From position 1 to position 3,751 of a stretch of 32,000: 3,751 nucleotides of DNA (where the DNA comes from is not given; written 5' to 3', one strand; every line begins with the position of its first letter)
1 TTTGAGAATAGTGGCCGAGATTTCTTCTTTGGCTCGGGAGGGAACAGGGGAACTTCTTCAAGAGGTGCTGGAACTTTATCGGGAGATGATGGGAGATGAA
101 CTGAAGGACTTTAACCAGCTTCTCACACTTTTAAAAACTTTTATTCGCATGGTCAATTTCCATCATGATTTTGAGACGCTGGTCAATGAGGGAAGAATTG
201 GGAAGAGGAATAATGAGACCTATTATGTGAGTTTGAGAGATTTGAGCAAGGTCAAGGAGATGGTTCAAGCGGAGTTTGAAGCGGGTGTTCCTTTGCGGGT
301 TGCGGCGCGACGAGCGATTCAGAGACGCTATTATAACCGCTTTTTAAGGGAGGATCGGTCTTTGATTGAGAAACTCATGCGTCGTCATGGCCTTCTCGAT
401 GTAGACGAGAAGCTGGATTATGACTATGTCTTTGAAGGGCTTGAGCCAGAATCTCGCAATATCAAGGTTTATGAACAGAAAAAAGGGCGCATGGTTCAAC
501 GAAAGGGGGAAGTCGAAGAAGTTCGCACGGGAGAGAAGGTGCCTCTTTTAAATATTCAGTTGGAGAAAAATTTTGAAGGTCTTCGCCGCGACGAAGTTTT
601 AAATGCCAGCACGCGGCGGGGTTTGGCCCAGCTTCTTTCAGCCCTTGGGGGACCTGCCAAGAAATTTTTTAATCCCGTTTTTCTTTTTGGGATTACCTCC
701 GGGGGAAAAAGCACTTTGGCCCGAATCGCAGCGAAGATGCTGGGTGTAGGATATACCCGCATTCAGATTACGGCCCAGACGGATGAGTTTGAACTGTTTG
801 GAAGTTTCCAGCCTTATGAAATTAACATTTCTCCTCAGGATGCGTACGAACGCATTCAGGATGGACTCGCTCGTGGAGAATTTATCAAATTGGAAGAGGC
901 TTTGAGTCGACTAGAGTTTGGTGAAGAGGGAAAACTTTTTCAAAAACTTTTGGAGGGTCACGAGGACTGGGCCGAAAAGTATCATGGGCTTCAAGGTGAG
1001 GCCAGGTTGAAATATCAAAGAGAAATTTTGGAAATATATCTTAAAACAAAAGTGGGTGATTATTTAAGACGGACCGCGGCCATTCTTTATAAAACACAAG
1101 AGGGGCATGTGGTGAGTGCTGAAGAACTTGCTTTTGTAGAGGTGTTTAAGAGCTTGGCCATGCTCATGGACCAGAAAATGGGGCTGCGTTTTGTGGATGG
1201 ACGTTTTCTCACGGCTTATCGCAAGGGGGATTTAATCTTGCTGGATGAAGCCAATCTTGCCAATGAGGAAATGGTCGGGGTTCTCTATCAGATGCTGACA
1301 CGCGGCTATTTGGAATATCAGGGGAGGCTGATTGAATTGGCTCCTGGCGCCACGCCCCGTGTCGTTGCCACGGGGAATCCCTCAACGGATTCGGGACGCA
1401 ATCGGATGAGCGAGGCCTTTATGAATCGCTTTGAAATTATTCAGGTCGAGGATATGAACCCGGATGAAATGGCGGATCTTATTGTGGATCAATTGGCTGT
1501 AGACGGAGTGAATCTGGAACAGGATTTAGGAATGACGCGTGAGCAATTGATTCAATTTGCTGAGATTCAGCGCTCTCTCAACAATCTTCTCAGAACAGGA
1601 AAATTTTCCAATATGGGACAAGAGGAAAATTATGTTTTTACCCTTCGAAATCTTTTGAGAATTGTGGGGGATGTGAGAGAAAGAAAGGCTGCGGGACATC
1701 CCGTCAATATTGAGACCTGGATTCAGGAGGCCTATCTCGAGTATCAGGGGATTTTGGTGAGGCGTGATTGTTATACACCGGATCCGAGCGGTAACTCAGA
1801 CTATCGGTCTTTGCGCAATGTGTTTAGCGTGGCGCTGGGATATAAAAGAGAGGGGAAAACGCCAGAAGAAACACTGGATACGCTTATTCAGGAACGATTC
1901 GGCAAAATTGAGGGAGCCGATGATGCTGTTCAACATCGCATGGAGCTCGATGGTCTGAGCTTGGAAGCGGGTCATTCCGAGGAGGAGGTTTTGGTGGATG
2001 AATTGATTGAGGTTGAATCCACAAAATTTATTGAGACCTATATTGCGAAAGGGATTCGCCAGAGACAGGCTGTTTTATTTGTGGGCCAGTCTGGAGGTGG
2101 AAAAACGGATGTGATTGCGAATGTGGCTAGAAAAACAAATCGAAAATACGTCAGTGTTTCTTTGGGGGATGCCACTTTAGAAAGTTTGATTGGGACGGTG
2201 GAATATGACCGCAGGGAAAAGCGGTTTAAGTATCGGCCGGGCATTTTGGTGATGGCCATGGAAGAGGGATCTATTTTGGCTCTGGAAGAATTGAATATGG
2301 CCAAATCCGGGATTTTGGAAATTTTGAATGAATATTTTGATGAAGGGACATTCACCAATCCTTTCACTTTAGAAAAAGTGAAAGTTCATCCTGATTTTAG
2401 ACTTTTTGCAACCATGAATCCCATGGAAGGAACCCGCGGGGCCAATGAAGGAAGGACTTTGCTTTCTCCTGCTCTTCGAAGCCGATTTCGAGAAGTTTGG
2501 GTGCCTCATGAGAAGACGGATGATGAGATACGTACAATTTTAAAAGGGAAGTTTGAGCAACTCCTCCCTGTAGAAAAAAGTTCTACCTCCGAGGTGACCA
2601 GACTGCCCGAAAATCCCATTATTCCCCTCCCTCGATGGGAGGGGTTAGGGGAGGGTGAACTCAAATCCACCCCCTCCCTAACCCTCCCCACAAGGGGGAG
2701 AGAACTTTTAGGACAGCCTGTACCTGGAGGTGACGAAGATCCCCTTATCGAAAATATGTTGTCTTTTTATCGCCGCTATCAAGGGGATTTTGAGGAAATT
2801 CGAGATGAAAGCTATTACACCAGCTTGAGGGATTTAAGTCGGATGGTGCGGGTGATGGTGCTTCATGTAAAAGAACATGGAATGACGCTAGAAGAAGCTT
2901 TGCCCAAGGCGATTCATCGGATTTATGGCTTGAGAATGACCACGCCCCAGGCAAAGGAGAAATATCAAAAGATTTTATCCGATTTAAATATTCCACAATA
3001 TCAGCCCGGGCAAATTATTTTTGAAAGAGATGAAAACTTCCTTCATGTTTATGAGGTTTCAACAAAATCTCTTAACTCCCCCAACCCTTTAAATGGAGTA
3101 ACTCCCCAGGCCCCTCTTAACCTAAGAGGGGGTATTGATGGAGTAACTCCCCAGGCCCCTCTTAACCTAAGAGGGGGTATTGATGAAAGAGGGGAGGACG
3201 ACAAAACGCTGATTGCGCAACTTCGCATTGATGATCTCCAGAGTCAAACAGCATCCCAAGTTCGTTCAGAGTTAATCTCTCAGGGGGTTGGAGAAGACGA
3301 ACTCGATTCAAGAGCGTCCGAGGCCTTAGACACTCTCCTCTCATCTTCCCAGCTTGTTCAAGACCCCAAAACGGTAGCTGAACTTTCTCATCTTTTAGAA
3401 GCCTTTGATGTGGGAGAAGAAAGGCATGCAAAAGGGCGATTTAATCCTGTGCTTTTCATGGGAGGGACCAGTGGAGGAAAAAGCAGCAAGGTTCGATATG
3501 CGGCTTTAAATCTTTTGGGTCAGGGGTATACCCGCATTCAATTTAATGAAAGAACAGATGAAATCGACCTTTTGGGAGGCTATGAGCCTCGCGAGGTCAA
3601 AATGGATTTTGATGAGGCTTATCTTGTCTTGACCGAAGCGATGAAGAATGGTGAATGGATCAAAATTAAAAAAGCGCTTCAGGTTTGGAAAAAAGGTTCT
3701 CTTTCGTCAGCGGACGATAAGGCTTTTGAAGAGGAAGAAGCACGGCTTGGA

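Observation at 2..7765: AAA modules alternate between two types (A-B)x3, with a seventh lid at the window edge implying more than six modules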

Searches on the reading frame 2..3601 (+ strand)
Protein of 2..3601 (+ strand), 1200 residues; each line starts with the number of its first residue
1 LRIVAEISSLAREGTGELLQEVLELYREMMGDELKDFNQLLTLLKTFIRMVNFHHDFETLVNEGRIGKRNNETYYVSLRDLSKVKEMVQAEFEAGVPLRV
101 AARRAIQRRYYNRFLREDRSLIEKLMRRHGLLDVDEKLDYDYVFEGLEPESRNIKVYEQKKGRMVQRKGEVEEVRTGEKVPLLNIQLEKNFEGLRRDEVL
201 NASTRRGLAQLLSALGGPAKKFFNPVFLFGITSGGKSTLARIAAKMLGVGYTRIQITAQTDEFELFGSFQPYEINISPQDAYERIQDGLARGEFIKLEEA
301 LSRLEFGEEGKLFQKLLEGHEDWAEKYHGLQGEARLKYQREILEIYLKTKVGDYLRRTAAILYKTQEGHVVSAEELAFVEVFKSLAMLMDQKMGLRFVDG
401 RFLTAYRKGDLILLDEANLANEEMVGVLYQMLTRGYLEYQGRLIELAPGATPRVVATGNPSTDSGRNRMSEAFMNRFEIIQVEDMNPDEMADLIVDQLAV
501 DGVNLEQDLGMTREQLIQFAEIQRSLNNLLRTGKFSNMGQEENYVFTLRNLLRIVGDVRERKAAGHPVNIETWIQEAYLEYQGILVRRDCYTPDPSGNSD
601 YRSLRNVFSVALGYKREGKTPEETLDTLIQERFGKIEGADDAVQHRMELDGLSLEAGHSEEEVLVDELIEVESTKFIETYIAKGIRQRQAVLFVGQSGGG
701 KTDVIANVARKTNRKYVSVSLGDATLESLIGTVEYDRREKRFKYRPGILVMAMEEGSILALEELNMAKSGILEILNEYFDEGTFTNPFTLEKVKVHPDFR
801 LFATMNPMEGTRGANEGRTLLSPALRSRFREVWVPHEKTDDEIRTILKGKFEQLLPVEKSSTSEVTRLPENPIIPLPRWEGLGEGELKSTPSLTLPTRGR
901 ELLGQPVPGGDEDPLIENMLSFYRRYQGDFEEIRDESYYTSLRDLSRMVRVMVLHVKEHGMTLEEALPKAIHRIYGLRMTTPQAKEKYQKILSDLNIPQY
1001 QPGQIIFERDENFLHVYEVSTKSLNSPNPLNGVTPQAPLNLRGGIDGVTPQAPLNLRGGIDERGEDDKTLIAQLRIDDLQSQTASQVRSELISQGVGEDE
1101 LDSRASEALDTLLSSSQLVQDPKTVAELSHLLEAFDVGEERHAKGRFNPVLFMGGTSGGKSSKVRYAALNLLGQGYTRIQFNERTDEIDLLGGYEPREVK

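Call 6: find_homologous_proteins(query=window:2-3601:+)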
Query window:2-3601:+: 8000 candidates shared short words with the query, none scored E <= 0.001.

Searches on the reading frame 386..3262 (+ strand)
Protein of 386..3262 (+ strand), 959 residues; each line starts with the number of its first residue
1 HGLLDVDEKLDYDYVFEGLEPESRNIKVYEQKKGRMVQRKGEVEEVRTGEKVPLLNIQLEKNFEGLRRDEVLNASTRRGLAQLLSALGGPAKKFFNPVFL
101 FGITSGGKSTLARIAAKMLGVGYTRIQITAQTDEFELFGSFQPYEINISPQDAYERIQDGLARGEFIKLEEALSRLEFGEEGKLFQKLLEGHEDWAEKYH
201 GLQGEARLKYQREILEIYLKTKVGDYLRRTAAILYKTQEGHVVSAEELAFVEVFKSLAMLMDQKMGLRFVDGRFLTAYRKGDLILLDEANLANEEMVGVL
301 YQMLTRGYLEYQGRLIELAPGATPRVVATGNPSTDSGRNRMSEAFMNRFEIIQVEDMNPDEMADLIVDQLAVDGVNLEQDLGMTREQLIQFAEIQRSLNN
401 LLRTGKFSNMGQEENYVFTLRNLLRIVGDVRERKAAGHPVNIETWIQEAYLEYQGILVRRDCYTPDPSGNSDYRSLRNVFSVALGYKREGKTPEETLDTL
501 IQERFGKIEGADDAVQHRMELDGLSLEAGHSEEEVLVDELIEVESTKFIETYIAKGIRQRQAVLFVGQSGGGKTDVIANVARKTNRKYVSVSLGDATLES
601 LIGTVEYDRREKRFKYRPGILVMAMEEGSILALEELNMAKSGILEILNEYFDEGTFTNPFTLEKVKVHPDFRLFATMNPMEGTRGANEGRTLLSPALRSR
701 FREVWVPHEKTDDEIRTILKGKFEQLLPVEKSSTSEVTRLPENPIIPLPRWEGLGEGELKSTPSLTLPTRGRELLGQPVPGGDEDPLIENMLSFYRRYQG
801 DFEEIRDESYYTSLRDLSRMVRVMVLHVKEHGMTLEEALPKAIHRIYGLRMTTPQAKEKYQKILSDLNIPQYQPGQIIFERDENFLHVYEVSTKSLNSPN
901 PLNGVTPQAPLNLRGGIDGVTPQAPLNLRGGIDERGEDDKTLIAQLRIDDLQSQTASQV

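Call 23: search_protein_representatives(alignment_id=A1)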
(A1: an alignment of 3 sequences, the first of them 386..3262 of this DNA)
Query: 3 sequences, 804 profile positions. Proteins with E-value up to 0.001 (for the whole library): 7236; up to 1e-10: 2524; up to 1e-30: 800. The best 150 are listed.
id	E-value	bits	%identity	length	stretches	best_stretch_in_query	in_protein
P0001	0.0e+00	2318.8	-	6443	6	37-795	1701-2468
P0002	0.0e+00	2102.8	-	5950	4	30-795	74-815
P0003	0.0e+00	2044.5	-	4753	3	43-797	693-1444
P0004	0.0e+00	1980.0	-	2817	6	482-795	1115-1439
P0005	0.0e+00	1430.9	-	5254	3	33-798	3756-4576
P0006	2.0e-277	939.1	-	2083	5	49-443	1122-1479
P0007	2.7e-257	872.5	-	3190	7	541-795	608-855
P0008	3.0e-188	644.1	-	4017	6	503-795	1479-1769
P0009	4.0e-187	640.4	-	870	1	82-734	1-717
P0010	3.1e-164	564.7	-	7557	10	529-764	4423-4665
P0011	6.3e-146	504.2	-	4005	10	305-713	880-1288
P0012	8.4e-140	483.9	-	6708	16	293-393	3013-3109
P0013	4.2e-135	468.4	-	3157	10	531-789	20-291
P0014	1.3e-128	446.9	-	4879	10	547-763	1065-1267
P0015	7.2e-127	441.1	-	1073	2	75-452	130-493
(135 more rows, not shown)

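Call 87: list_cluster_members(proteins=[P0001, P0002, P0003, P0005, P0006, P0011])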
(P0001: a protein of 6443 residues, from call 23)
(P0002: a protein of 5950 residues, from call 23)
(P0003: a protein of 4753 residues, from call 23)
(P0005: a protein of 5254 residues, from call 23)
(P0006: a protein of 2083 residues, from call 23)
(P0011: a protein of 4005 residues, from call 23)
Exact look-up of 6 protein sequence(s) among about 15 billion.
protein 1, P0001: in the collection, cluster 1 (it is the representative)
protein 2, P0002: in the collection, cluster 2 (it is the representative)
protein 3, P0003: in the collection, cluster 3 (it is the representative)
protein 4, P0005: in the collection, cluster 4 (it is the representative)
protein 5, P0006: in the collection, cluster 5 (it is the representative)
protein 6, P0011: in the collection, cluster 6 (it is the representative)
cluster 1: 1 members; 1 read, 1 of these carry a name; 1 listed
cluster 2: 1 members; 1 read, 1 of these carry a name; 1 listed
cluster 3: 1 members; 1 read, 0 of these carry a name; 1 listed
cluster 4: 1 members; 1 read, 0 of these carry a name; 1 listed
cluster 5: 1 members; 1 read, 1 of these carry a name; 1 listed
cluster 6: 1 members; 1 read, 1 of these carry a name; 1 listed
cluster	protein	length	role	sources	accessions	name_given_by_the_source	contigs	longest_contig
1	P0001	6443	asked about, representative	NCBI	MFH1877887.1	MAG: AAA family ATPase, partial [Candidatus Omnitrophota bacterium]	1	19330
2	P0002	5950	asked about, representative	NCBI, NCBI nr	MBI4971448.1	MAG: AAA family ATPase, partial [Candidatus Omnitrophica bacterium] | AAA family ATPase [Candidatus Omnitrophota bacterium]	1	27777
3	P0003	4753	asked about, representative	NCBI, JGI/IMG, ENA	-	-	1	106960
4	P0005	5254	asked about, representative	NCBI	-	-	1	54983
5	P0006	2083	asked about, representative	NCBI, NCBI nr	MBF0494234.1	MAG: AAA family ATPase [Candidatus Omnitrophica bacterium] | AAA family ATPase [Candidatus Omnitrophota bacterium]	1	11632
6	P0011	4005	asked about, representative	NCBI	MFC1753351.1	AAA family ATPase [Thermoproteota archaeon]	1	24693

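Call 91: find_encoding_contigs(protein=P0003, flank=10000, max_places=2)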
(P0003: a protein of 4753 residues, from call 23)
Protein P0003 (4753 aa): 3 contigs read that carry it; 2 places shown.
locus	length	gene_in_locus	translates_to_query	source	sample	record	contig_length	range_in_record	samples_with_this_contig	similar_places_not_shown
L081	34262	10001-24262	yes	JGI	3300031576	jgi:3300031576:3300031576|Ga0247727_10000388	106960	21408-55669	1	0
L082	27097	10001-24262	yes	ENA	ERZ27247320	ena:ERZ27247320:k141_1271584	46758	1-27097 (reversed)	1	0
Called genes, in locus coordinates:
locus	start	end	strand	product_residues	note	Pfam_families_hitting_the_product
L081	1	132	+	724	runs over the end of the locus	-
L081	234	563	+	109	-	PF07238:PilZ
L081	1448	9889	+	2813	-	-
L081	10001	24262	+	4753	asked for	PF01078:Mg_chelatase (faint), PF07728:AAA_5, PF12775:AAA_7 (faint), PF07728:AAA_5, PF12774:AAA_6, PF07728:AAA_5, PF07726:AAA_3 (weak), PF07728:AAA_5, +3 more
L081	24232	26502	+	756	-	-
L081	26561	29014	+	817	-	PF00133:tRNA-synt_1, PF09334:tRNA-synt_1g, PF13603:tRNA-synt_1_2, PF00133:tRNA-synt_1, PF08264:Anticodon_1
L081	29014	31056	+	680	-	PF01301:Glyco_hydro_35, PF02449:Glyco_hydro_42, PF22369:GLMA_2nd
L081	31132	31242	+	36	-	-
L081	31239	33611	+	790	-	PF13567:DUF4131, PF03772:Competence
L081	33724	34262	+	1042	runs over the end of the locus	PF09976:TPR_21 (faint), PF00515:TPR_1 (faint), PF07719:TPR_2 (faint), PF13174:TPR_6 (faint), PF13181:TPR_8 (faint), PF13428:TPR_14 (faint), PF13432:TPR_16 (faint), PF13525:YfiO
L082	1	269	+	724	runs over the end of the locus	-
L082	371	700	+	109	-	PF07238:PilZ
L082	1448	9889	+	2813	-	-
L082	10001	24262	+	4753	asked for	PF01078:Mg_chelatase (faint), PF07728:AAA_5, PF12775:AAA_7 (faint), PF07728:AAA_5, PF12774:AAA_6, PF07728:AAA_5, PF07726:AAA_3 (weak), PF07728:AAA_5, +3 more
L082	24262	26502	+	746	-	-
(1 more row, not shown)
